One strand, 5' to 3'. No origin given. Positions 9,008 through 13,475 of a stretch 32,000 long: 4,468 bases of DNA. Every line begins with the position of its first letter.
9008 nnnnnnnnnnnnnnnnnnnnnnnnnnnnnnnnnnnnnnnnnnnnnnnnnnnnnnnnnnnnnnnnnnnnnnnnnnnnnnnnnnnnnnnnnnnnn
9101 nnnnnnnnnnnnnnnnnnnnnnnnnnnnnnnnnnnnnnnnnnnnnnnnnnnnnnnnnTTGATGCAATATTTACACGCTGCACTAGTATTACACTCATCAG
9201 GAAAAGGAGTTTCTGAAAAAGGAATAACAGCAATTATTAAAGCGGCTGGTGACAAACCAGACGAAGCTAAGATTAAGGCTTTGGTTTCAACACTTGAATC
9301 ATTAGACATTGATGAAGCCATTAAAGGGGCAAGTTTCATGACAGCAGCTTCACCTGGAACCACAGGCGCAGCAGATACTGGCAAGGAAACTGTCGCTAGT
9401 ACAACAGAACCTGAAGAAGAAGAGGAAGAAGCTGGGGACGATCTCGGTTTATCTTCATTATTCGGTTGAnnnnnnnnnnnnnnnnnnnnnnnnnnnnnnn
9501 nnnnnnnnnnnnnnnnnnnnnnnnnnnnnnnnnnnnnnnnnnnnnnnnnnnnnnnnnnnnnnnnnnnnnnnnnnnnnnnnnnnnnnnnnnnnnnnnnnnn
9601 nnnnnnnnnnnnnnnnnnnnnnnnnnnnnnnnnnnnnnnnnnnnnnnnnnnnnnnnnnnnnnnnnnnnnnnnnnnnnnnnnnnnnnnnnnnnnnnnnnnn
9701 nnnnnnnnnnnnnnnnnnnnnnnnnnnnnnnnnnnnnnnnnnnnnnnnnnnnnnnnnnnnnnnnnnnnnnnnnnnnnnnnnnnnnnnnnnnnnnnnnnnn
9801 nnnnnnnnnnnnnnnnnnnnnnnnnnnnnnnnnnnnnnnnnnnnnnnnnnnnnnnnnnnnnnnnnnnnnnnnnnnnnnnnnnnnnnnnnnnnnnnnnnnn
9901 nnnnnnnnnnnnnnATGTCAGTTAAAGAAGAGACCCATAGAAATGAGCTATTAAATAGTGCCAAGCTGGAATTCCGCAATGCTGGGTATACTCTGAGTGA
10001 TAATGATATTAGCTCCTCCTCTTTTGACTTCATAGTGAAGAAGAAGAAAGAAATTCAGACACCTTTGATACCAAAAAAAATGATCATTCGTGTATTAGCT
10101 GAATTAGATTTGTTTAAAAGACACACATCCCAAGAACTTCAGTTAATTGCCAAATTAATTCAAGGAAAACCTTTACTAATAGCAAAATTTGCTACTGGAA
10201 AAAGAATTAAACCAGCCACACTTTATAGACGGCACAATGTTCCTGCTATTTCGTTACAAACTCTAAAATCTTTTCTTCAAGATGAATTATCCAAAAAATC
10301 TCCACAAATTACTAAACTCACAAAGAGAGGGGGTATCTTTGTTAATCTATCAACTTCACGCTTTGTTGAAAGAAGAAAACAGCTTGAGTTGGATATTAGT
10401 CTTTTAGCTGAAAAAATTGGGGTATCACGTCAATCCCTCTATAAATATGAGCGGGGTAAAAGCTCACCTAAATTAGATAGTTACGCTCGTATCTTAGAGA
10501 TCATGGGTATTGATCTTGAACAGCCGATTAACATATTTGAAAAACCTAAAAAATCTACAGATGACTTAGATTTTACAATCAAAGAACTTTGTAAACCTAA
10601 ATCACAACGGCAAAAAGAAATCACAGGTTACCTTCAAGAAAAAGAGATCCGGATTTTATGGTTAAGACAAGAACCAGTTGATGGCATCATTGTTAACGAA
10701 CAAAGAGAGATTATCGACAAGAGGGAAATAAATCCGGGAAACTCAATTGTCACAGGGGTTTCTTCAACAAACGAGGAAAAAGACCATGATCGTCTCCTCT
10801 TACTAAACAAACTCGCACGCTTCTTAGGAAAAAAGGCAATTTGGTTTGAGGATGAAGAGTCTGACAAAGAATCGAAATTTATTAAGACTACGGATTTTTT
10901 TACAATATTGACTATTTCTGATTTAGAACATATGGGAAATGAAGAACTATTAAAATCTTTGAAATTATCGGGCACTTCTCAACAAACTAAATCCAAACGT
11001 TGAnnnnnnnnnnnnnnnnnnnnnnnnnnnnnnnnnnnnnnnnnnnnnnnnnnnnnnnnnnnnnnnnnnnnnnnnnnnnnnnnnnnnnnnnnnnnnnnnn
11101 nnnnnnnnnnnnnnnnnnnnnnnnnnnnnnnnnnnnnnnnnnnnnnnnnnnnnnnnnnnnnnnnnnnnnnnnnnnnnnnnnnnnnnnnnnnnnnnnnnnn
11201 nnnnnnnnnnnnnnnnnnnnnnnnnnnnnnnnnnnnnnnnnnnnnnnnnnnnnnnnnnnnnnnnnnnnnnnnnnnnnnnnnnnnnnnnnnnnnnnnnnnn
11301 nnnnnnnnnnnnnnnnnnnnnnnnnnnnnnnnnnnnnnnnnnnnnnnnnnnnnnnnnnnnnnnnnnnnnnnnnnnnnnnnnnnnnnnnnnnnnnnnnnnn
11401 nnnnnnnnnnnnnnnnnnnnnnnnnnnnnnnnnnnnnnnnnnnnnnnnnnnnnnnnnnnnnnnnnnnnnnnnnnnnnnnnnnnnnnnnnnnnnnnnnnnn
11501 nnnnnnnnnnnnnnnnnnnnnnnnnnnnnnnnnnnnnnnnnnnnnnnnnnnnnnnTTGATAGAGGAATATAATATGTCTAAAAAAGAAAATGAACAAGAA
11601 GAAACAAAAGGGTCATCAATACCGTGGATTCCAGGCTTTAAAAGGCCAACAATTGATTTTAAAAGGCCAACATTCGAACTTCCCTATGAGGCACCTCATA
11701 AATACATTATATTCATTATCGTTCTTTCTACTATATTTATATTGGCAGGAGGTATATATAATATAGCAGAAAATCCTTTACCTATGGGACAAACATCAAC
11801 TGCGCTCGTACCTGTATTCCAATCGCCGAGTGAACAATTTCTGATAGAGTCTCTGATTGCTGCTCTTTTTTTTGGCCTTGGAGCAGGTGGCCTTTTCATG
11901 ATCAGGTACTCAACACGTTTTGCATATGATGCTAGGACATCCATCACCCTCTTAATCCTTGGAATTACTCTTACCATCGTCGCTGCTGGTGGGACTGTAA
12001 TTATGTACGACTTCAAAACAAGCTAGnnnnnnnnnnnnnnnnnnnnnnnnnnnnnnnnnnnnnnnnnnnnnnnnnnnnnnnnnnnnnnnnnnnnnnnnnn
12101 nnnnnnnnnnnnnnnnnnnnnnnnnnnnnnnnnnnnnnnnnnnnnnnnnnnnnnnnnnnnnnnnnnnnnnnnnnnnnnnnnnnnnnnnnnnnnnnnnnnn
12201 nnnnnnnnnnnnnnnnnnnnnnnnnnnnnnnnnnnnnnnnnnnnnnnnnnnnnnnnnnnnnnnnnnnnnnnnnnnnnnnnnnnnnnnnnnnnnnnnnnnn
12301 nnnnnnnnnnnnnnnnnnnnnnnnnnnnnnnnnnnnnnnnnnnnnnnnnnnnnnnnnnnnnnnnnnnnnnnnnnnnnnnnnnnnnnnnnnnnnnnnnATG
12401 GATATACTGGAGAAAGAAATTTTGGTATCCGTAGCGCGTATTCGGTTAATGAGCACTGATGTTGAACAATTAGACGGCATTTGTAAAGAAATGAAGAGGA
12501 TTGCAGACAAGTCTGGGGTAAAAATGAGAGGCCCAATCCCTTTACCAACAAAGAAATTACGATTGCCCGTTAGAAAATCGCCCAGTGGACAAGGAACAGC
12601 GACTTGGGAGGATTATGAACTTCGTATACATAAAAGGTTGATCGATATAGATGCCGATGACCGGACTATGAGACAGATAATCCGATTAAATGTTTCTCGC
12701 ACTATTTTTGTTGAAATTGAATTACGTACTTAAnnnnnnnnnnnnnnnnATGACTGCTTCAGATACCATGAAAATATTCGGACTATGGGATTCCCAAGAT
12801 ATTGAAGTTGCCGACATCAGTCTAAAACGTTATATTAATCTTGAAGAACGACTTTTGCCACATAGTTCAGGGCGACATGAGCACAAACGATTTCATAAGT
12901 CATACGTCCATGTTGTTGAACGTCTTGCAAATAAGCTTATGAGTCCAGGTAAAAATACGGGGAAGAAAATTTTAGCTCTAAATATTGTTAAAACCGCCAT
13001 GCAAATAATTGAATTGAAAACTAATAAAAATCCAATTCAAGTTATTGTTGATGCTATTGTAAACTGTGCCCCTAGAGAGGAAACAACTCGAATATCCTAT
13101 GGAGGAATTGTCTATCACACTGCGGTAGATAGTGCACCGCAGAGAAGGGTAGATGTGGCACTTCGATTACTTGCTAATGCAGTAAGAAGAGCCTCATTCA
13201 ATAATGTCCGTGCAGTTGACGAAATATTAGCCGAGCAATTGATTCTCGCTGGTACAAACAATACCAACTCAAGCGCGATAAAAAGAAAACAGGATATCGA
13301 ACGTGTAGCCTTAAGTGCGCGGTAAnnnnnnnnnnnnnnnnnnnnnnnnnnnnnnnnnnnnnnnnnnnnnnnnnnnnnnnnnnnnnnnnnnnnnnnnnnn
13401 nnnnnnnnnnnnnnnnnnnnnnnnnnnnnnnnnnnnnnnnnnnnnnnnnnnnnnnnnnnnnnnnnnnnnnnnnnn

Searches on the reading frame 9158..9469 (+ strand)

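Call 68: search_protein_families(library=pfam, proteins=[window:9158-9469:+], max_evalue=0.01)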
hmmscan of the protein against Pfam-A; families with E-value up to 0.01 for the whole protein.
window:9158-9469:+ (103 aa): 1 family
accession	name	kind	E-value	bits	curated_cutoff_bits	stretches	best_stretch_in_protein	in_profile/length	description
PF00428.24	Ribosomal_60s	-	8.2e-13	49.1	28.1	1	18-102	2-88/88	60s Acidic ribosomal protein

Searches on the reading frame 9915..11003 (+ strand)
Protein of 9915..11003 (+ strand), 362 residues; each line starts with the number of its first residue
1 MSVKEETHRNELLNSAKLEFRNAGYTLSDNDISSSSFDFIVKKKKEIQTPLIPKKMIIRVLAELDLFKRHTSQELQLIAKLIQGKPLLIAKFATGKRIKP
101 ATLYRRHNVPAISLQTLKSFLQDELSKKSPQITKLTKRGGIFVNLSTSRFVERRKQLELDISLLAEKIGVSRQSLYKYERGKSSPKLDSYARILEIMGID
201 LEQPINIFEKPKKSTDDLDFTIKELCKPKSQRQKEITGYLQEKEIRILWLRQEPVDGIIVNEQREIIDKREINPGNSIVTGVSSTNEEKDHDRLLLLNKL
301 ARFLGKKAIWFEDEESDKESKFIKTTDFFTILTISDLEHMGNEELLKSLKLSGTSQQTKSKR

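Call 8: search_protein_families(library=pfam, proteins=[window:9915-11003:+])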
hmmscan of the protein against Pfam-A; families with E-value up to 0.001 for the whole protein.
window:9915-11003:+ (362 aa): 4 families
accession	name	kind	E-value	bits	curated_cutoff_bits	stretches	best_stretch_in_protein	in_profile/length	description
PF01381.28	HTH_3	-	9.1e-12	45.3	23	1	152-202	3-53/55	Helix-turn-helix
PF13560.12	HTH_31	-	9.4e-06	26.3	27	1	152-201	8-58/64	Helix-turn-helix domain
PF12844.13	HTH_19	-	6.7e-05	23.2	30.2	1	150-202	4-56/64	Helix-turn-helix domain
PF21716.3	dnstrm_HI1420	-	0.00013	22.2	27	1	162-202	47-87/90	Probable addiction module antidote protein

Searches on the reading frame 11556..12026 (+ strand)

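Call 68: search_protein_families(library=pfam, proteins=[window:11556-12026:+], max_evalue=0.01)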
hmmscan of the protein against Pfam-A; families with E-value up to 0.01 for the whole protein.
window:11556-12026:+ (156 aa): 2 families
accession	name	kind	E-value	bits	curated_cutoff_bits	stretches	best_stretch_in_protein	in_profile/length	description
PF04756.19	OST3_OST6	-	0.0036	17.2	27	1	50-154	183-288/294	OST3 / OST6 family, transporter family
PF02133.21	Transp_cyt_pur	-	0.0053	16.1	23.5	1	53-106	283-336/440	Permease for cytosine/purines, uracil, thiamine, allantoin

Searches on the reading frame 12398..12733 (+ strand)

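Call 68: search_protein_families(library=pfam, proteins=[window:12398-12733:+], max_evalue=0.01)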
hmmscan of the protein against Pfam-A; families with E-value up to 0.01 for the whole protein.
window:12398-12733:+ (111 aa): 1 family
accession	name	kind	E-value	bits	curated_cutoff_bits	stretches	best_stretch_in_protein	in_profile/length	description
PF00338.27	Ribosomal_S10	-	1.2e-28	99.7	21.2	1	14-107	1-97/98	Ribosomal protein S10p/S20e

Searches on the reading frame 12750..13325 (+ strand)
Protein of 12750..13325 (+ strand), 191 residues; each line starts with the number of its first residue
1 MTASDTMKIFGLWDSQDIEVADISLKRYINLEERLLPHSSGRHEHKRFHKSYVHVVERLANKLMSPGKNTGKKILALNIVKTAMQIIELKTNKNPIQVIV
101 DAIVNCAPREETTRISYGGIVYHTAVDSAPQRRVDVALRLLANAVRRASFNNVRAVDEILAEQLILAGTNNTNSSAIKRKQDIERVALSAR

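Call 68: search_protein_families(library=pfam, proteins=[window:12750-13325:+], max_evalue=0.01)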
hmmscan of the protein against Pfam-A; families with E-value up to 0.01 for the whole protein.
window:12750-13325:+ (191 aa): 1 family
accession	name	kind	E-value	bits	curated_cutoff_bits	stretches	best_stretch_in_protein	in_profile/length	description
PF00177.27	Ribosomal_S7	-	3e-40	137.7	24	1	26-191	2-148/148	Ribosomal protein S7p/S5e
